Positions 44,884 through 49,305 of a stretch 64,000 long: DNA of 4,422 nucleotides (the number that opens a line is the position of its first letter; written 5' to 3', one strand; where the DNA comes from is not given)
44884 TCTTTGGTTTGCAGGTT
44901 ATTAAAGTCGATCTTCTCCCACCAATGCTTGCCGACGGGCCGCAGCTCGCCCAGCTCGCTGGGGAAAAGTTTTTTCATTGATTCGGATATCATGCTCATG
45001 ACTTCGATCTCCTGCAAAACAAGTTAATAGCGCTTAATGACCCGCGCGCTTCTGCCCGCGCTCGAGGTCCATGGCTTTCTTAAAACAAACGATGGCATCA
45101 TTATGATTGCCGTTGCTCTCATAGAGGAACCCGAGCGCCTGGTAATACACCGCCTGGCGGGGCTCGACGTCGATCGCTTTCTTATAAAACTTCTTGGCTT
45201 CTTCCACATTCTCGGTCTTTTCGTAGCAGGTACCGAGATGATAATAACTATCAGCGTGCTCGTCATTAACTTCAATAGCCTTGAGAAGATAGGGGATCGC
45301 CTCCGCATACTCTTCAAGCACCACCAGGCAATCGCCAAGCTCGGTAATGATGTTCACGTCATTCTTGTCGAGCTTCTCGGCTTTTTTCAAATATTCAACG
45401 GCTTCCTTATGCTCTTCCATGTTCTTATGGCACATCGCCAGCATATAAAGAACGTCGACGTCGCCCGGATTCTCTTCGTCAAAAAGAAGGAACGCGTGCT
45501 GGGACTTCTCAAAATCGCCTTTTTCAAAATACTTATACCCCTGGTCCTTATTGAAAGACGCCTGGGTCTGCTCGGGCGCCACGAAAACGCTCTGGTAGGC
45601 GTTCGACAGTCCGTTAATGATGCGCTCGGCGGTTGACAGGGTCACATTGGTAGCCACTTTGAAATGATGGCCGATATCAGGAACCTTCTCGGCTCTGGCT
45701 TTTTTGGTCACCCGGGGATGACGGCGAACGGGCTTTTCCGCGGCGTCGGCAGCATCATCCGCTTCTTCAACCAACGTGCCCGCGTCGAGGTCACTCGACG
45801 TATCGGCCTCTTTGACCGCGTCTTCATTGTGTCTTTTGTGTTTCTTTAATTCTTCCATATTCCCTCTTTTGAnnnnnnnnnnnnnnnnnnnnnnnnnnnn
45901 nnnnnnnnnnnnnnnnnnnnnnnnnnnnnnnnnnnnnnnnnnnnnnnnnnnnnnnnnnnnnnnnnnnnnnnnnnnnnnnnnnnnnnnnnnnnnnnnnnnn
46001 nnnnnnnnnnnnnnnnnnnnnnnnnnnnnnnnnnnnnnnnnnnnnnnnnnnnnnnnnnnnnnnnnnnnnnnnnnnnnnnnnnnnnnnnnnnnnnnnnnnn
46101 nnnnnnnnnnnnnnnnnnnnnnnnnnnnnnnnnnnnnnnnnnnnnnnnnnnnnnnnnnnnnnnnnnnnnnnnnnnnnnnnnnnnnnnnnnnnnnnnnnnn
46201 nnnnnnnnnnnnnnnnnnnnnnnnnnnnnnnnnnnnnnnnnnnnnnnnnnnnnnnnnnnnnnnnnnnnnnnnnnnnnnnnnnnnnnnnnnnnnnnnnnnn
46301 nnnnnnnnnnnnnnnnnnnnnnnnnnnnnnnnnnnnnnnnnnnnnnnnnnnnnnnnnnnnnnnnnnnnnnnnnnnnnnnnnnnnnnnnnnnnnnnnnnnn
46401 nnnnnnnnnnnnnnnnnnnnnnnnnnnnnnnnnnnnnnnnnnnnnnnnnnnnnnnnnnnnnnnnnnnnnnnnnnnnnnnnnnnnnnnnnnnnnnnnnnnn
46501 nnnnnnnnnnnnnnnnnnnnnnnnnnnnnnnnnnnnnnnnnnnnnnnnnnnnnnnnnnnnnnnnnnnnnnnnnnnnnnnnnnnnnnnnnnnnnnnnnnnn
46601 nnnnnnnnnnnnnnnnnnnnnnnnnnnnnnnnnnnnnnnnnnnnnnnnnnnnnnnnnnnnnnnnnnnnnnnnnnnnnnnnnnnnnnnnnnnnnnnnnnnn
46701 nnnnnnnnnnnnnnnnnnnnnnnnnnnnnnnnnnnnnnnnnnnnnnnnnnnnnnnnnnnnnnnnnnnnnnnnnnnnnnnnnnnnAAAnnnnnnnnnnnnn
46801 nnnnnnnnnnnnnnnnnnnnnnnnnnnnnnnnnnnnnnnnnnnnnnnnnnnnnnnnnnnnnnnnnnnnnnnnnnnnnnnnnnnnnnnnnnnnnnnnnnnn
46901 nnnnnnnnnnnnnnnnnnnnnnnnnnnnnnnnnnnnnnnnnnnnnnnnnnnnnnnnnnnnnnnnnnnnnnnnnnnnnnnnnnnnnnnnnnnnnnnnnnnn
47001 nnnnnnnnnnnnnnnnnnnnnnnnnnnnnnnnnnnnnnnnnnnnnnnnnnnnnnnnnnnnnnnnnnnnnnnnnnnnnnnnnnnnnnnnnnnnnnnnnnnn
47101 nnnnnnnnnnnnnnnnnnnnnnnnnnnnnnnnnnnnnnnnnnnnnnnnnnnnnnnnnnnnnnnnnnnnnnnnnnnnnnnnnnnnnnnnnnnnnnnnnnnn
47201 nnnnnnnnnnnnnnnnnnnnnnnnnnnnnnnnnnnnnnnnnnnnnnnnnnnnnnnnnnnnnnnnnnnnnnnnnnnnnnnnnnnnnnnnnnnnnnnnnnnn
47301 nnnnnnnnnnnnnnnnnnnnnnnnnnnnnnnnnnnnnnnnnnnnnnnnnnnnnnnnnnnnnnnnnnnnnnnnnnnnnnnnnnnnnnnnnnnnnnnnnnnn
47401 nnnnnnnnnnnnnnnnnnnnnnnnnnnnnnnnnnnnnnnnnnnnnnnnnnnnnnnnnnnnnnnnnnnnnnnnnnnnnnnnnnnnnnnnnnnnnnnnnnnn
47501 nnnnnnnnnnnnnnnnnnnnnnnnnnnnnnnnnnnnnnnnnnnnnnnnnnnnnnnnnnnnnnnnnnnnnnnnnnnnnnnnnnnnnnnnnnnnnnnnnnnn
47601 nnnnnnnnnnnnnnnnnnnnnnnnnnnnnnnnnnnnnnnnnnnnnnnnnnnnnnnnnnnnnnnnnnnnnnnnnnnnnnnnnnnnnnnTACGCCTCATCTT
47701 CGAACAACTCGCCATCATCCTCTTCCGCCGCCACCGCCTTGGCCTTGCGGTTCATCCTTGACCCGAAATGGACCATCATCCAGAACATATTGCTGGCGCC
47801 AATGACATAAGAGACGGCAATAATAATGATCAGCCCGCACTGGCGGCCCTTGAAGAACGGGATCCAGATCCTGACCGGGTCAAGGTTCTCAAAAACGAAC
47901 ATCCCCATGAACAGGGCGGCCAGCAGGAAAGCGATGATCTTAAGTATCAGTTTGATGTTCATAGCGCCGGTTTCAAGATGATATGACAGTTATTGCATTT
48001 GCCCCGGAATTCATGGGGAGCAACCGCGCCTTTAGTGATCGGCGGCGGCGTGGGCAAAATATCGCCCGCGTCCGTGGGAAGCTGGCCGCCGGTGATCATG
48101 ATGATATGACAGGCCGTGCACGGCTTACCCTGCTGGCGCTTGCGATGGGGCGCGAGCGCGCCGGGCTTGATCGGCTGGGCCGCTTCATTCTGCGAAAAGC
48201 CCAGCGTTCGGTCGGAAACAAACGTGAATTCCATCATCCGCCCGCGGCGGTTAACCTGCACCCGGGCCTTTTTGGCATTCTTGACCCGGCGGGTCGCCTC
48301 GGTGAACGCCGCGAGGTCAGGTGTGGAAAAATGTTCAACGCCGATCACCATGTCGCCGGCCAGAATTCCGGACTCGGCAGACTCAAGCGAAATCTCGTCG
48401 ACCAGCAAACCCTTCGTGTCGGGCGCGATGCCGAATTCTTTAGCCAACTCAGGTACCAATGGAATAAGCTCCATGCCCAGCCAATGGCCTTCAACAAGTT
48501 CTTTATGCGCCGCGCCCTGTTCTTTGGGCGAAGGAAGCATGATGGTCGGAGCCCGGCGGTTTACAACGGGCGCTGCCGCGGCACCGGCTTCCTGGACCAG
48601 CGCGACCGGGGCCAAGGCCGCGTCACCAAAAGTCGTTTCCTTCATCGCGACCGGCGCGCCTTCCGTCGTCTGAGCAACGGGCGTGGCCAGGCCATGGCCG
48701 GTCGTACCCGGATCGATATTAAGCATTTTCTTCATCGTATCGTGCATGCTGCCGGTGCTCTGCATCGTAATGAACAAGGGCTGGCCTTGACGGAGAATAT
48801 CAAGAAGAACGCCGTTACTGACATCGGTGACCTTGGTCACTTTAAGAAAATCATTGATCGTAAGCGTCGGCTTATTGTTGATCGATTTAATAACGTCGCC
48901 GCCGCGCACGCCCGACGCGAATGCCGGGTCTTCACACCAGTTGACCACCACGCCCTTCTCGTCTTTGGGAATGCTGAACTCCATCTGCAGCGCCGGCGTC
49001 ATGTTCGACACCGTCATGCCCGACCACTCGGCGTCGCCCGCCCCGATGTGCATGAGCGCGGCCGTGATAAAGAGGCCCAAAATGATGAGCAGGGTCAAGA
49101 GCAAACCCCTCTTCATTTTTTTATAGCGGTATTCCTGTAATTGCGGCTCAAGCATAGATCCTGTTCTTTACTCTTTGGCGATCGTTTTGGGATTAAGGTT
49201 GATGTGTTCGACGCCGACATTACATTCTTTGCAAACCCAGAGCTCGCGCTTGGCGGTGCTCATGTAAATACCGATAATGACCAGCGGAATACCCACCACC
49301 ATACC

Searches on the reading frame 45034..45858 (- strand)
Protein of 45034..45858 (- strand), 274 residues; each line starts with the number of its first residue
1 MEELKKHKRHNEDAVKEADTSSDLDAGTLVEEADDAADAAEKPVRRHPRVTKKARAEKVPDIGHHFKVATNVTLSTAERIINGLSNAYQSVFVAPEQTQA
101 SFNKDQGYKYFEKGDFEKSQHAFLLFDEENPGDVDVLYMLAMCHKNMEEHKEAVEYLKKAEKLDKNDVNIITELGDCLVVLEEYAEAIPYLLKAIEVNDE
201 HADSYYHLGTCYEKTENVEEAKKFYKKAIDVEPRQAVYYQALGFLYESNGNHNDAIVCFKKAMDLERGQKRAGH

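Call 19: search_protein_families(library=ncbifam, proteins=[window:45034-45858:-], max_evalue=0.001)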
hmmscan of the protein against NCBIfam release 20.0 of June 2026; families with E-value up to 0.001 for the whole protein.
window:45034-45858:- (274 aa): 30 families (the best 25 are shown)
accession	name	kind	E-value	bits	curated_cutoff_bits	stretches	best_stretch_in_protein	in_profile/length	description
NF040959.1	MamA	equivalog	2.3e-40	138.2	200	1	70-267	7-204/204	magnetosome protein MamA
TIGR02552.1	LcrH_SycD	equivalog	1.4e-21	76.6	104.8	2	105-201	23-119/136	SycD/LcrH family type III secretion system chaperone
TIGR02521.1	type_IV_pilW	equivalog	7.4e-19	68.2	154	2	96-236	27-169/234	type IV pilus biogenesis/stability protein PilW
TIGR02917.1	PEP_TPR_lipo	equivalog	7.1e-16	57.3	312.2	1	105-224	775-893/899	XrtA/PEP-CTERM system TPR-repeat protein PrsT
NF047558.1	TPR_END_plus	domain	1.3e-08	34.6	32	0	137-169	2-34/56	TPR end-of-group domain-containing protein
NF053607.1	CHU_0125_OmpA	equivalog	3.9e-08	32.3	620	1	183-266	34-117/639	CHU_0125 family OmpA-like outer membrane integrity protein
TIGR00540.1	TPR_hemY_coli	hypoth_equivalog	2.1e-07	30.1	142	1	140-262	267-385/385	heme biosynthesis-associated TPR protein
NF002725.1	PRK02603.1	equivalog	2.7e-07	30.7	143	1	195-266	28-102/173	photosystem I assembly protein Ycf3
NF052312.1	T9SS_PorW_SprE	equivalog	3.3e-07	29.4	250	1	144-237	154-251/716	type IX secretion system periplasmic lipoprotein PorW/SprE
TIGR00990.1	3a0801s09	subfamily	8.6e-07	28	757.25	1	147-263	344-460/615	mitochondrial import receptor subunit TOM70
NF047371.1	FlcA_CTERM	equivalog_domain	1.4e-06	27.1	300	1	81-197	419-536/646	periplasmic flagellar collar protein FlcA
NF033920.0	C39_PA2778_fam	equivalog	1.8e-06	27.6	150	0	186-266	174-254/255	PA2778 family cysteine peptidase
NF033762.1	social_mot_Tgl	equivalog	2.3e-06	27.1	225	1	100-260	31-194/252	social motility TPR repeat lipoprotein Tgl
NF008753.0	PRK11788.1-1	equivalog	2.5e-06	26.9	395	1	140-232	186-279/389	lipopolysaccharide assembly protein LapB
NF040561.1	PrimPol_Msp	equivalog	1.3e-05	24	200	1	184-251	7-74/515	CRISPR-associated primase-polymerase type A1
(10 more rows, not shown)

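Call 20: search_protein_families(library=pfam, proteins=[window:45034-45858:-], max_evalue=0.001)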
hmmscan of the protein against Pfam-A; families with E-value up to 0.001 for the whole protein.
window:45034-45858:- (274 aa): 22 families
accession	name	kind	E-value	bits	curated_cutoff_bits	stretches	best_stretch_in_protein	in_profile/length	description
PF13181.12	TPR_8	-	6.2e-28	95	25.7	3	202-233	1-32/34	Tetratricopeptide repeat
PF00515.34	TPR_1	-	3.4e-27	93.6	27.8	3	202-233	1-32/34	Tetratricopeptide repeat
PF07719.23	TPR_2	-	9.4e-26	88.2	27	3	202-233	1-32/34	Tetratricopeptide repeat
PF13431.12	TPR_17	-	1.8e-20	71.9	24.4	2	224-256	1-33/34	Tetratricopeptide repeat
PF13424.12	TPR_12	-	6.7e-19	68.3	30.1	1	173-230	8-73/77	Tetratricopeptide repeat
PF14559.12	TPR_19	-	2.1e-15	57.2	25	1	183-241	6-64/68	Tetratricopeptide repeat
PF13414.12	TPR_11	-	3.6e-13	49.4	26.8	0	179-214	5-40/42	TPR repeat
PF13428.12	TPR_14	-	8.2e-13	48.1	23.5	0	135-176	2-43/44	Tetratricopeptide repeat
PF13174.12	TPR_6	-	3.3e-12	46.6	26.3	0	203-231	1-29/33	Tetratricopeptide repeat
PF13432.12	TPR_16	-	4.4e-12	46.6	32.7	1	174-229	3-58/65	Tetratricopeptide repeat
PF12895.13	ANAPC3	-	7.3e-12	45.8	27.2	1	130-193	19-81/82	Anaphase-promoting complex, cyclosome, subunit 3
PF13176.12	TPR_7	-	5.9e-11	42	27.9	0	137-167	2-34/36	Tetratricopeptide repeat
PF25063.1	ARM_TT21_C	-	5.1e-10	40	35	2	139-269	26-162/209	Tetratricopeptide repeat protein 21 C-terminal ARM domain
PF13374.12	TPR_10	-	1.2e-08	35.1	27.5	0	237-265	3-31/42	Tetratricopeptide repeat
PF23914.1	TPR_CcmH_CycH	-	5.2e-07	30.1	42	0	130-228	46-147/158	Cytochrome c-type biogenesis protein H TPR domain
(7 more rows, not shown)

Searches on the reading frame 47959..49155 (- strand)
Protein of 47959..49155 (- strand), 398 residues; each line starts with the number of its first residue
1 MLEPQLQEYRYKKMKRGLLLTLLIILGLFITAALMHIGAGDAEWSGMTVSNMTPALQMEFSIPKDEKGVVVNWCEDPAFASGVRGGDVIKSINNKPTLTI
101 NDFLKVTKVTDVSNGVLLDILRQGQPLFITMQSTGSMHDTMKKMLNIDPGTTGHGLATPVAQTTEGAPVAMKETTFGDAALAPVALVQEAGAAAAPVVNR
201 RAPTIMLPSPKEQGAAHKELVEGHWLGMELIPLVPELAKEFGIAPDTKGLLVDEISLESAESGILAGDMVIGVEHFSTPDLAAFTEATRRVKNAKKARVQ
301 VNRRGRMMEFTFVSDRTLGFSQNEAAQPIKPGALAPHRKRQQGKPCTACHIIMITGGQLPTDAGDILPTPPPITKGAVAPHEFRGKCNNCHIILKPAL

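Call 19: search_protein_families(library=ncbifam, proteins=[window:47959-49155:-], max_evalue=0.001)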
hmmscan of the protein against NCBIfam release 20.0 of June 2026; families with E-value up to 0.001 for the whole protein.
window:47959-49155:- (398 aa): 13 families
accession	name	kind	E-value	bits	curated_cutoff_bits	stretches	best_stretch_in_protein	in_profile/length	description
NF040965.1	MamP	equivalog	5.4e-62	210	300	2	156-393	48-289/290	magnetosome magnetite formation protein MamP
TIGR02037.1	degP_htrA_DO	subfamily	6e-18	65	416.2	2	41-131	342-434/434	Do family serine endopeptidase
NF040960.1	MamE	equivalog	3.7e-12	45.6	800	2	38-306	439-656/659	magnetosome formation protease MamE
NF041521.1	HhoA_HhoB_HtrA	equivalog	4.9e-10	39.2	450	1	56-133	253-331/335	HhoA/HhoB/HtrA family serine endopeptidase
NF007526.1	PRK10139.1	equivalog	5.7e-08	31.9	756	0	46-157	271-382/456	serine endoprotease DegQ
NF040996.1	MamX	equivalog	1e-07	31.7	400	1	324-396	33-103/264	magnetosome protein MamX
NF041199.1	trx7_PDZ_seleno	equivalog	1.9e-07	30.3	300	0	66-132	204-271/390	Trx7/PDZ domain-containing (seleno)protein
NF008189.1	PRK10942.1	equivalog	9.9e-07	27.6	720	1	75-156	323-403/477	serine endoprotease DegP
TIGR02038.1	protease_degS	equivalog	2.2e-05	23.8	422.95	0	64-129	275-342/351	outer membrane-stress sensor serine endopeptidase DegS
NF041515.1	GspC_delta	equivalog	0.00012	21.9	150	0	263-312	259-308/311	type II secretion system protein GspC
NF047968.1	SerProtHtrA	equivalog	0.00014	21.4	470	0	247-310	288-353/357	serine protease HtrA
NF008147.1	PRK10898.1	equivalog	0.0002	20.6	408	0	64-131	276-345/352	outer membrane-stress sensor serine endopeptidase DegS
TIGR00054.1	TIGR00054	equivalog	0.00046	19.2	147.55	0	75-131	212-267/421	RIP metalloprotease RseP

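Call 20: search_protein_families(library=pfam, proteins=[window:47959-49155:-], max_evalue=0.001)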
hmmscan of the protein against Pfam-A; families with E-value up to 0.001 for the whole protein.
window:47959-49155:- (398 aa): 3 families
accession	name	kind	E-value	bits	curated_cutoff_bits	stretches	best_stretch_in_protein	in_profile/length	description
PF18509.6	MCR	-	1.6e-11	44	30.4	2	371-395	1-28/30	Magnetochrome domain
PF12812.13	PDZ_1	-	1.6e-09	38.1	28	1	43-108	9-73/78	PDZ-like domain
PF13180.12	PDZ_2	-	3.5e-08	34.1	27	0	66-127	11-74/80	PDZ domain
